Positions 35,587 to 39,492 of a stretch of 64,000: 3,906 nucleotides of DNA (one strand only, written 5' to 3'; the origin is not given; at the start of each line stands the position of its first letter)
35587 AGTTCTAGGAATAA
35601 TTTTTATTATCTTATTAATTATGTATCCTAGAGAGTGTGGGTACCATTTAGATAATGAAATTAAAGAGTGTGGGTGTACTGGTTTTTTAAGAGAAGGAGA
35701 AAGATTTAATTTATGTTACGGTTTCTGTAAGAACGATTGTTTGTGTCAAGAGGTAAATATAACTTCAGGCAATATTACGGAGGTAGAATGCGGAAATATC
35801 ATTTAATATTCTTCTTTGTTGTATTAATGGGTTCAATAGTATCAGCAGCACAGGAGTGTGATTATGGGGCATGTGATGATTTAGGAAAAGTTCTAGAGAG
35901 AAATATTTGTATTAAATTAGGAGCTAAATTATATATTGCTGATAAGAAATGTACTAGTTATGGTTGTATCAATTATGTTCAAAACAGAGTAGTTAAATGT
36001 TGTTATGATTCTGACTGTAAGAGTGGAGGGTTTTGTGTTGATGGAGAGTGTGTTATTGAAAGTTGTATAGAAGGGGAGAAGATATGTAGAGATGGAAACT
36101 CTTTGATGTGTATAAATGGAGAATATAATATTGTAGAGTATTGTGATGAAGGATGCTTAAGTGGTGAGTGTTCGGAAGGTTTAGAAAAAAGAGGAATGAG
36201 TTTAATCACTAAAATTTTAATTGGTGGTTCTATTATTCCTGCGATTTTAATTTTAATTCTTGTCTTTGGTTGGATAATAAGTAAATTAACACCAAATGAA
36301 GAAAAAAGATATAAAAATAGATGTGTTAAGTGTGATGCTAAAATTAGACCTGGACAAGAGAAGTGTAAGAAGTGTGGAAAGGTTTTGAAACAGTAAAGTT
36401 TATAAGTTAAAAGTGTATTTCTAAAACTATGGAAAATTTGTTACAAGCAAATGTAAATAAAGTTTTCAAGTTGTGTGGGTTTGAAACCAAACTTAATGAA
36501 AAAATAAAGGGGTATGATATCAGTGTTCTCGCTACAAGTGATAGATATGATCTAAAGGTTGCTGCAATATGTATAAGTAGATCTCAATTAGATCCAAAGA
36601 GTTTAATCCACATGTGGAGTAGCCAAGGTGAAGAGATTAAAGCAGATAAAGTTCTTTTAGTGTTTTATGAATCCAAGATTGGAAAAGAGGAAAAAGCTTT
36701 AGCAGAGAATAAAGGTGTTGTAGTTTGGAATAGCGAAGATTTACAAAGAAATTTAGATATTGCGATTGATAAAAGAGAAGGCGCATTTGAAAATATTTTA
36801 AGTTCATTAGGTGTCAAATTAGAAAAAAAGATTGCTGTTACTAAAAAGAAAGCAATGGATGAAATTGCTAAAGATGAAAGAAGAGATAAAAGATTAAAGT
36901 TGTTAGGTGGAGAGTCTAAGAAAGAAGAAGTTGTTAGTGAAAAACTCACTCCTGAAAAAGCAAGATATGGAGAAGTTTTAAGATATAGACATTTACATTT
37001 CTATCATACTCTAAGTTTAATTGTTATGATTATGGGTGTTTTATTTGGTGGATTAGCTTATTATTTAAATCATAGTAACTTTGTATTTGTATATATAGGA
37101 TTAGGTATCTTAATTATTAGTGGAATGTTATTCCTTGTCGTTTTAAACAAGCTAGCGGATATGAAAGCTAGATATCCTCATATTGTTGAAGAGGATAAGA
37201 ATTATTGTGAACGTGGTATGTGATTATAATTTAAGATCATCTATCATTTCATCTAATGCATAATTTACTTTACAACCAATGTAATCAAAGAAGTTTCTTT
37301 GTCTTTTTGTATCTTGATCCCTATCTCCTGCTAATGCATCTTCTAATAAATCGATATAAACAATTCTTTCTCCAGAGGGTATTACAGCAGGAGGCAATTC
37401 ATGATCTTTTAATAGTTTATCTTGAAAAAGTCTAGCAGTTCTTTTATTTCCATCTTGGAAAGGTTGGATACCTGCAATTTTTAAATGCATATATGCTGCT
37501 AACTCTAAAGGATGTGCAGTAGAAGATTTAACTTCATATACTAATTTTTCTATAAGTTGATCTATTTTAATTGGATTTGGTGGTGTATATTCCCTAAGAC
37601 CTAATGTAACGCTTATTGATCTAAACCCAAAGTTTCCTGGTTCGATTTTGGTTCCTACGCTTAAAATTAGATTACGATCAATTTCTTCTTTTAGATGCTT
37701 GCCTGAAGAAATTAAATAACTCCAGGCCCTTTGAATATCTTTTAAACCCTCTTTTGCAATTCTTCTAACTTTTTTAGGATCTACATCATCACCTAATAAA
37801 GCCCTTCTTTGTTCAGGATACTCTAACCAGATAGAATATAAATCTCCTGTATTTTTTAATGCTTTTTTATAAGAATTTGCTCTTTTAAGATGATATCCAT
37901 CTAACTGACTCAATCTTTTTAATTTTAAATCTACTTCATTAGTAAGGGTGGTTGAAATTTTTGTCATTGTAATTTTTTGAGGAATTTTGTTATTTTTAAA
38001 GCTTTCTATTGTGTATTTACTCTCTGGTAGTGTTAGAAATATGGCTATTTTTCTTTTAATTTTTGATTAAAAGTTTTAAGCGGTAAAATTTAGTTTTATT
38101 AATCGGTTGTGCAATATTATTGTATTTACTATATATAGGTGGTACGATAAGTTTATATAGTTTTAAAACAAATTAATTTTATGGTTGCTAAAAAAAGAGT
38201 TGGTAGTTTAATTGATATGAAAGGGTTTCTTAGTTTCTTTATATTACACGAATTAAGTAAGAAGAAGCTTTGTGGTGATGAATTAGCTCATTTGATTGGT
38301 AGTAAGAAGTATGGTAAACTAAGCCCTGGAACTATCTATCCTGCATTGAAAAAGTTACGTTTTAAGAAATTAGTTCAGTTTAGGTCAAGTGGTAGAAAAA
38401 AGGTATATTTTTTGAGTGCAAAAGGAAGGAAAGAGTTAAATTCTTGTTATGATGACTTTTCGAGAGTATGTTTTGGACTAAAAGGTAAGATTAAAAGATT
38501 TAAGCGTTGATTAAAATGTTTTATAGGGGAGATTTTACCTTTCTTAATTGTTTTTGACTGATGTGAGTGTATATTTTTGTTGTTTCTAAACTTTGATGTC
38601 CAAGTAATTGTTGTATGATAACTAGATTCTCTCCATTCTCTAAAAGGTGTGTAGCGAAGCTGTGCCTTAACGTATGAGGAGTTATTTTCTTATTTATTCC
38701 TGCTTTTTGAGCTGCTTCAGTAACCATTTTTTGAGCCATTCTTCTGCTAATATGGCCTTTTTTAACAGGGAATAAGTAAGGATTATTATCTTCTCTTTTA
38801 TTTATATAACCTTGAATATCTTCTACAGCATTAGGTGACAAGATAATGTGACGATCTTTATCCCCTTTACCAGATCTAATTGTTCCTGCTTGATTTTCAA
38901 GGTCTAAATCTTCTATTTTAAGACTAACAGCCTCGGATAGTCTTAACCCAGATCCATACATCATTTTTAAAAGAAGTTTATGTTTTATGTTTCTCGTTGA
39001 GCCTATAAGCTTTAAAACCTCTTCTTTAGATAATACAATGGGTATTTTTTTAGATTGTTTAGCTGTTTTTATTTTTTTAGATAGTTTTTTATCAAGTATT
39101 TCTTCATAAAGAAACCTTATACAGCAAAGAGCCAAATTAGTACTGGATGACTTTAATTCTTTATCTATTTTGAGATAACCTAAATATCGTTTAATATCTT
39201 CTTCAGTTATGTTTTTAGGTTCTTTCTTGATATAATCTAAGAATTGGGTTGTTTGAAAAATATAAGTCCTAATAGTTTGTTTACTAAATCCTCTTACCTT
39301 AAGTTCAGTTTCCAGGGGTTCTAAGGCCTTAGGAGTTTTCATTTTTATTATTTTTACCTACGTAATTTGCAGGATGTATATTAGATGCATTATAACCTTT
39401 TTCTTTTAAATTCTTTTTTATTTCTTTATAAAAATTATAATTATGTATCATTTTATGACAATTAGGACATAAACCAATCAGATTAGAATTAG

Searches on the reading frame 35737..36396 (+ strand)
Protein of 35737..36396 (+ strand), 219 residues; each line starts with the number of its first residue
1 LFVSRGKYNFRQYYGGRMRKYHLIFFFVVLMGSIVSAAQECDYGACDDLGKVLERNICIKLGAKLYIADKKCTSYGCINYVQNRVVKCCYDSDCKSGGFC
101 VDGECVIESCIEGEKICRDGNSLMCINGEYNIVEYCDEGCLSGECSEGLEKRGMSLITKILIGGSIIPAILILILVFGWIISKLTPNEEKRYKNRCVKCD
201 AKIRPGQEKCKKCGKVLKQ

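Call 71: search_protein_families(library=pfam, proteins=[window:35737-36396:+], max_evalue=0.001)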
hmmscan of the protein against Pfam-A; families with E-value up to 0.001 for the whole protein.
window:35737-36396:+ (219 aa): 1 family
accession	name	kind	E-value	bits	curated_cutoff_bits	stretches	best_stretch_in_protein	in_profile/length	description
PF13248.11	Zn_ribbon_3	-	3.3e-06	26.8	27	1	194-217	3-26/26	zinc-ribbon domain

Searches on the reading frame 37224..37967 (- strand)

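Call 71: search_protein_families(library=pfam, proteins=[window:37224-37967:-], max_evalue=0.001)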
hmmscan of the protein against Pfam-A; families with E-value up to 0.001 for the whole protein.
window:37224-37967:- (247 aa): 1 family
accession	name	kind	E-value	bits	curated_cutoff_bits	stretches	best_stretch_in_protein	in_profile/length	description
PF02661.23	Fic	-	8.8e-16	59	24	1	96-186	10-93/93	Fic/DOC family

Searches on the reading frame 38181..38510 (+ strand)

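Call 71: search_protein_families(library=pfam, proteins=[window:38181-38510:+], max_evalue=0.001)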
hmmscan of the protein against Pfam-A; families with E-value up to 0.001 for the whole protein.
window:38181-38510:+ (109 aa): 1 family
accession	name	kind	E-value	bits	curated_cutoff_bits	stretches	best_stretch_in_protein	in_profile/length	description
PF03551.20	PadR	-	7.2e-09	36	27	1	21-87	1-74/75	Transcriptional regulator PadR-like family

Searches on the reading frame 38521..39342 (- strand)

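Call 71: search_protein_families(library=pfam, proteins=[window:38521-39342:-], max_evalue=0.001)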
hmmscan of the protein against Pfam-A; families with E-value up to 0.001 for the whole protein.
window:38521-39342:- (273 aa): 3 families
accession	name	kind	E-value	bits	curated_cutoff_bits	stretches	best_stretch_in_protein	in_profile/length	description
PF00589.27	Phage_integrase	-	6.2e-43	147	27.1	1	104-263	3-170/172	Phage integrase family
PF13495.12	Phage_int_SAM_4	-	1.3e-18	67.6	27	1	9-87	4-83/85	Phage integrase, N-terminal SAM-like domain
PF02899.23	Phage_int_SAM_1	-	2e-05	25.2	22.3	1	16-82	11-79/83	Phage integrase, N-terminal SAM-like domain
